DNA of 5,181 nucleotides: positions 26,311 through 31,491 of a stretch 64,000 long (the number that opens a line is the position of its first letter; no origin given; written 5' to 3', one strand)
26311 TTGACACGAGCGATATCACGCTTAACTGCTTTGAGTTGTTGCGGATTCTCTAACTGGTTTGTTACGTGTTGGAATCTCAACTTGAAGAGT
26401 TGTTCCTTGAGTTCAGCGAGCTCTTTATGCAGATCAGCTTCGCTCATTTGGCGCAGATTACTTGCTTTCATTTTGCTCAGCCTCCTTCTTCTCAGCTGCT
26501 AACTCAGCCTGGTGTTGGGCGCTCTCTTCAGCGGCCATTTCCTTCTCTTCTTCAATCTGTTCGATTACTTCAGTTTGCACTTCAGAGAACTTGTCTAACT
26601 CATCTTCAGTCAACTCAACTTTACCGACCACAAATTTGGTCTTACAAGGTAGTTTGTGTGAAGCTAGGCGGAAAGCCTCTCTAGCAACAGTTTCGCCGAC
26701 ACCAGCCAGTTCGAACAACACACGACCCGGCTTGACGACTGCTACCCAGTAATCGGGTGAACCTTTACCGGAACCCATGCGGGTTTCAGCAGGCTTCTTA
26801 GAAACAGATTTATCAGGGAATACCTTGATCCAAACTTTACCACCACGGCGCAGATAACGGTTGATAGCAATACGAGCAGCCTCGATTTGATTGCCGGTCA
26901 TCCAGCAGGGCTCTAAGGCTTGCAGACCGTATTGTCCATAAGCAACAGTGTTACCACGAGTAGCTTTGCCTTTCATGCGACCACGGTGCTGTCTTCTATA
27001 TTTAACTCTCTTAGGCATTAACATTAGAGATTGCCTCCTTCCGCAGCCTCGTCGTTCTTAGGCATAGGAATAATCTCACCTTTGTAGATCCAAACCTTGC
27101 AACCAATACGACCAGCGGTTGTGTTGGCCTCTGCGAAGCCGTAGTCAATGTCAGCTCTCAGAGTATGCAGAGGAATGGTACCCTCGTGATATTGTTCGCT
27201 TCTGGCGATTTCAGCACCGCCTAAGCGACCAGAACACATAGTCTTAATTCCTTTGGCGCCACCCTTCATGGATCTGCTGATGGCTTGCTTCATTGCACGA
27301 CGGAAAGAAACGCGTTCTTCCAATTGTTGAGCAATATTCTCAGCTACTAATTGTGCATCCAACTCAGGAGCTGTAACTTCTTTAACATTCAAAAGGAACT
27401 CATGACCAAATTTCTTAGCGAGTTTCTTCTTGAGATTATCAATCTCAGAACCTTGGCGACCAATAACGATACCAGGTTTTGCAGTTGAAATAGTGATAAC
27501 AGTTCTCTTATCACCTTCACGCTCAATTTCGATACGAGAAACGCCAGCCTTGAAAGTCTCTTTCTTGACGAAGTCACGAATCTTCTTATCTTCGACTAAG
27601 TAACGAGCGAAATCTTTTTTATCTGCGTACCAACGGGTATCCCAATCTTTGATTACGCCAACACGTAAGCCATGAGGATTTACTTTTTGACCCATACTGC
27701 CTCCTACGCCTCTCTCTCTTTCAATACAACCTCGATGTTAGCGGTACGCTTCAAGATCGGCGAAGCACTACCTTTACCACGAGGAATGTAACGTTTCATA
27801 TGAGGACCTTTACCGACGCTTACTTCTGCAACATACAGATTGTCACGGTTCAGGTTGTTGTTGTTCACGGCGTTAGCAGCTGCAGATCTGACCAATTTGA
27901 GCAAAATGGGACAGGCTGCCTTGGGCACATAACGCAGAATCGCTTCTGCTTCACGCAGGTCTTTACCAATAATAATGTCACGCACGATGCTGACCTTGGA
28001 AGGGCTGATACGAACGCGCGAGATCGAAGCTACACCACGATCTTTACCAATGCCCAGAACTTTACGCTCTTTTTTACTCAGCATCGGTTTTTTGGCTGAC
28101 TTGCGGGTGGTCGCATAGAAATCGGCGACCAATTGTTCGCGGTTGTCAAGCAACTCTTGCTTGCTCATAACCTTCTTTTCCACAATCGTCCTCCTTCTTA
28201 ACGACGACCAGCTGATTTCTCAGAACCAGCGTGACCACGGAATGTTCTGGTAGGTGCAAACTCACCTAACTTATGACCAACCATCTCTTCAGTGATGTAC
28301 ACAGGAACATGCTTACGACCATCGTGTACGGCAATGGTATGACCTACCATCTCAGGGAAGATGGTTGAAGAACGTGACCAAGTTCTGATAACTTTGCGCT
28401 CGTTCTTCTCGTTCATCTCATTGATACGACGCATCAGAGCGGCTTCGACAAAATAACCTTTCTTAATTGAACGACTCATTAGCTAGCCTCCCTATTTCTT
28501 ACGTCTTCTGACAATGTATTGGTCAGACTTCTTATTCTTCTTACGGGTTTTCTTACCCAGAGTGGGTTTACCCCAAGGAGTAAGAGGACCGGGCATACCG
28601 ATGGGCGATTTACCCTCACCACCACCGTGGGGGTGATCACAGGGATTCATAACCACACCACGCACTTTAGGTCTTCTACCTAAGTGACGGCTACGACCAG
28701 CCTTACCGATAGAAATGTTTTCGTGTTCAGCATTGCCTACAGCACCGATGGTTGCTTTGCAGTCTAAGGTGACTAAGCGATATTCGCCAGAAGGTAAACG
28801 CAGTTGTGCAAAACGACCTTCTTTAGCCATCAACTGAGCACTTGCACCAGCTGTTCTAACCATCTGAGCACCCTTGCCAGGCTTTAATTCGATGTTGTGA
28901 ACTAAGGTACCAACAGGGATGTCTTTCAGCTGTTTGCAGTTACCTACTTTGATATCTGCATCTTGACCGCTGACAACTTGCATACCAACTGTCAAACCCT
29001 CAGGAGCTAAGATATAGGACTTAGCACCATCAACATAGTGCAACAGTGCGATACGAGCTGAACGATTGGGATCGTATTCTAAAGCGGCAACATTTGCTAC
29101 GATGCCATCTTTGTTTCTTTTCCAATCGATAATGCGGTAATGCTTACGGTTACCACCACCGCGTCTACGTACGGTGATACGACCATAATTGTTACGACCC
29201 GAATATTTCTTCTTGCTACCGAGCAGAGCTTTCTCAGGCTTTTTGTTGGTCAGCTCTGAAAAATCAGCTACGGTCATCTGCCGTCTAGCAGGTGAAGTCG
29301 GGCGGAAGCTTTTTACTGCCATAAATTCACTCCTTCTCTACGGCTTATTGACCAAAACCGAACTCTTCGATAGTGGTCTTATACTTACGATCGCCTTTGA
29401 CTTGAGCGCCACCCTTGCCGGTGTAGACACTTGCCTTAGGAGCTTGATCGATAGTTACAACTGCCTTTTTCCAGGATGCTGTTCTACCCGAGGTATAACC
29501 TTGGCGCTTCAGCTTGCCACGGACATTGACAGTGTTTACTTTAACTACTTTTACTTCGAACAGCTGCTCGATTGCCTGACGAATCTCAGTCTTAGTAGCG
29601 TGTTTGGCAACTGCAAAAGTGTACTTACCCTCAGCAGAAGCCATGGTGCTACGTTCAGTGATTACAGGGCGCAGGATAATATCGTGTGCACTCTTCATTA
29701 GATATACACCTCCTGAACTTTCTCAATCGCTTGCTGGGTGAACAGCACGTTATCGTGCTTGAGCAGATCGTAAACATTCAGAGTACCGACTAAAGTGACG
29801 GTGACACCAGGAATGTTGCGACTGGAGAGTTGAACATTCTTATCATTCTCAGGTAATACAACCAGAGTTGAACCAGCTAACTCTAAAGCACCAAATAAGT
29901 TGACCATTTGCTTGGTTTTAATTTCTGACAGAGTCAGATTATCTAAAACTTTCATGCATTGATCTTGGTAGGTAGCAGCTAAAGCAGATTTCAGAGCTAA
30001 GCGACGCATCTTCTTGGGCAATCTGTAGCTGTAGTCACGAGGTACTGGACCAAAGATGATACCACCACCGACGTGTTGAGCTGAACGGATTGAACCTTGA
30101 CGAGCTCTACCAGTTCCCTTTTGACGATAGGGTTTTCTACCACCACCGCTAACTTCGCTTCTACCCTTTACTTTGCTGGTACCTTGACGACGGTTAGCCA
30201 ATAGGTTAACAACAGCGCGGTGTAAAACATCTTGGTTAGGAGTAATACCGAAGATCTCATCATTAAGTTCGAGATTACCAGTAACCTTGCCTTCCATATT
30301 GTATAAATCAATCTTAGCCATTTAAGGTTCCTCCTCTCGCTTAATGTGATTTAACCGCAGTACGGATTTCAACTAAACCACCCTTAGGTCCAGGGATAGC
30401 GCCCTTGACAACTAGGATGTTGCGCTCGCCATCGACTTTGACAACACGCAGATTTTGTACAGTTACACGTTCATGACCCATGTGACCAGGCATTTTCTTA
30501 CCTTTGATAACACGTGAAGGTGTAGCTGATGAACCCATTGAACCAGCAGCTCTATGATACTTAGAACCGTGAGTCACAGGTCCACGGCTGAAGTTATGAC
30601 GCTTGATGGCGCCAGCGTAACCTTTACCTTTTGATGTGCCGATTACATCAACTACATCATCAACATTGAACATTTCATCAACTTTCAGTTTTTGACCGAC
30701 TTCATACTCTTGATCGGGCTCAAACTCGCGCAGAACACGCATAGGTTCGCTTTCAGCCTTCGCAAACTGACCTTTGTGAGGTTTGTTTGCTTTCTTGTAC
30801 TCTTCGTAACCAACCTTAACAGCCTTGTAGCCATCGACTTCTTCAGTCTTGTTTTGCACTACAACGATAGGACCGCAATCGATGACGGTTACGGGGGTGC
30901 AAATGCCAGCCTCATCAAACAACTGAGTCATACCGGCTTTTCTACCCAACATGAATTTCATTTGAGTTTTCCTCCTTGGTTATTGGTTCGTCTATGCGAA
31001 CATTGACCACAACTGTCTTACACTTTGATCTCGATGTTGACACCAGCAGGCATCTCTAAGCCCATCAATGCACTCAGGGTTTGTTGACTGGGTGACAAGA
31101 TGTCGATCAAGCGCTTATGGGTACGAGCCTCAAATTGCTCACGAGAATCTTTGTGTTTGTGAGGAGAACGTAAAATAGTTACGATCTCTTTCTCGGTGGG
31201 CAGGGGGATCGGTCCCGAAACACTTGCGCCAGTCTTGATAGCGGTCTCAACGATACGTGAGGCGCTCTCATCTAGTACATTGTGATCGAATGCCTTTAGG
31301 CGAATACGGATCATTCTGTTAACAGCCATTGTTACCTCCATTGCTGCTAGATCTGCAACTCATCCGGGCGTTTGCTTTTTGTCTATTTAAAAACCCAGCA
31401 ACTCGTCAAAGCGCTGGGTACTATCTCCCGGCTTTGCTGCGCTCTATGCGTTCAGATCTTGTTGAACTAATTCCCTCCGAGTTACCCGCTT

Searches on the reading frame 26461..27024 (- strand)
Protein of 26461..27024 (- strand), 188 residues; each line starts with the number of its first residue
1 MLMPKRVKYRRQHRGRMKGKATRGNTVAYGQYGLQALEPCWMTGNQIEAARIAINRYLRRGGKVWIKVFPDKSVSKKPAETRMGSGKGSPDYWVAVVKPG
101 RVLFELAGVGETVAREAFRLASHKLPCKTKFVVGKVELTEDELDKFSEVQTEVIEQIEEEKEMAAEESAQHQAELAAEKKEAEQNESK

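Call 19: search_protein_families(library=pfam, proteins=[window:26461-27024:-])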
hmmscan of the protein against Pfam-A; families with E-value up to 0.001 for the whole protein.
window:26461-27024:- (188 aa): 1 family
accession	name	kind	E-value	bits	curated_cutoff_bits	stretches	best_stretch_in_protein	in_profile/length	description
PF00252.24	Ribosomal_L16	-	2e-58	196.5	27.9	1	4-132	1-132/132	Ribosomal protein L16p/L10e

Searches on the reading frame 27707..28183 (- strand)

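Call 19: search_protein_families(library=pfam, proteins=[window:27707-28183:-])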
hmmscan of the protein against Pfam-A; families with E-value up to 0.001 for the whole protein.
window:27707-28183:- (159 aa): 1 family
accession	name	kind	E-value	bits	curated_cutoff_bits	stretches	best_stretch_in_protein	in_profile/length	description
PF00237.24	Ribosomal_L22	-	5.9e-33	113.6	28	1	53-155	2-104/104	Ribosomal protein L22p/L17e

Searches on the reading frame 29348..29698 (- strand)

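Call 19: search_protein_families(library=pfam, proteins=[window:29348-29698:-])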
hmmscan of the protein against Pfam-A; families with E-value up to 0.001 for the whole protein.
window:29348-29698:- (117 aa): 1 family
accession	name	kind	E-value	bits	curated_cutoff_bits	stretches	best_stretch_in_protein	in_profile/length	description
PF00276.25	Ribosomal_L23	-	7.7e-32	110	30.8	1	6-85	1-80/86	Ribosomal protein L23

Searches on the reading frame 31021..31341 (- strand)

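Call 19: search_protein_families(library=pfam, proteins=[window:31021-31341:-])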
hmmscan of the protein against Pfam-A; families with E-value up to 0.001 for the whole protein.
window:31021-31341:- (107 aa): 1 family
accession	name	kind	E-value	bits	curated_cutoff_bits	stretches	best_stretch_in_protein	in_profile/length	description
PF00338.27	Ribosomal_S10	-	5e-36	123.4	21.2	1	12-106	1-98/98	Ribosomal protein S10p/S20e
